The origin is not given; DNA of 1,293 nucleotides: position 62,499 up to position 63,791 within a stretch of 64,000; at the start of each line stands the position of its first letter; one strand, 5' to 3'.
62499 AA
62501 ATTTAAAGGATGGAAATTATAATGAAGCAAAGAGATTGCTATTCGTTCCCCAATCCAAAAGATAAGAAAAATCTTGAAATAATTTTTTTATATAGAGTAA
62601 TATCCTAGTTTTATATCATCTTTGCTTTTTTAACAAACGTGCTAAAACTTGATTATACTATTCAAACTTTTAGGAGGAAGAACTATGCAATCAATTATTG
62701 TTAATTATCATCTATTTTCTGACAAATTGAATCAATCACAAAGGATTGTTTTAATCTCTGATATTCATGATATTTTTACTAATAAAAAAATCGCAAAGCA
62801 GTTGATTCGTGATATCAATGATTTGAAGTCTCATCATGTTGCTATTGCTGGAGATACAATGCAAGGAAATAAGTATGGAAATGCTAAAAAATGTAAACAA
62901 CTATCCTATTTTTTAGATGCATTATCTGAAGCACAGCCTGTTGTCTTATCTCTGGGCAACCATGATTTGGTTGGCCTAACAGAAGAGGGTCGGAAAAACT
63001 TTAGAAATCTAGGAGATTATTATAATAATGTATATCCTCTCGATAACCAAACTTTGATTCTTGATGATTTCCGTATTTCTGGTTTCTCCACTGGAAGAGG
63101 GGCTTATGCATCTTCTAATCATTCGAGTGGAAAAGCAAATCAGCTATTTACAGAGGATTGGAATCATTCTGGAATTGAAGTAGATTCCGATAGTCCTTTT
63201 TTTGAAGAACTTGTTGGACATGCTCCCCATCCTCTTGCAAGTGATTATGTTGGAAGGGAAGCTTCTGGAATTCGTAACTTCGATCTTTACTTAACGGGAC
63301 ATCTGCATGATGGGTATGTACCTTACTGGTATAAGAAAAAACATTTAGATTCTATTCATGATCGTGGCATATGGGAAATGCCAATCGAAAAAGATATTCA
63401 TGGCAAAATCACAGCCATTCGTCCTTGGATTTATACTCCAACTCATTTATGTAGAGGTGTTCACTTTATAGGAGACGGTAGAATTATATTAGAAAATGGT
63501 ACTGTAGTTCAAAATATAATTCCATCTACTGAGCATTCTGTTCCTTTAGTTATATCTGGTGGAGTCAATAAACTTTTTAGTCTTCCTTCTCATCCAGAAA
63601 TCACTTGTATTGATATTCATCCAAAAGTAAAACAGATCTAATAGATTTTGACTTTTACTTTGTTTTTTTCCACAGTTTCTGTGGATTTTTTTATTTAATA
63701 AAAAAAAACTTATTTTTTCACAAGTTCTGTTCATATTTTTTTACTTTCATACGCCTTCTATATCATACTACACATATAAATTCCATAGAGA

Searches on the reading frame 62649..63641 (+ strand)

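Call 26: search_protein_families(library=pfam, proteins=[window:62649-63641:+], max_evalue=0.01)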
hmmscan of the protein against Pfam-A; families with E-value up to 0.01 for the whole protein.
window:62649-63641:+ (330 aa): 2 families
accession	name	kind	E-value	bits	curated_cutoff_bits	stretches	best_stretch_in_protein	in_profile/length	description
PF00149.33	Metallophos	-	7.3e-12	46.5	21.5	1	32-221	2-190/191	Calcineurin-like phosphoesterase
PF12850.12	Metallophos_2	-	0.00024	21.6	27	1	32-118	2-60/154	Calcineurin-like phosphoesterase superfamily domain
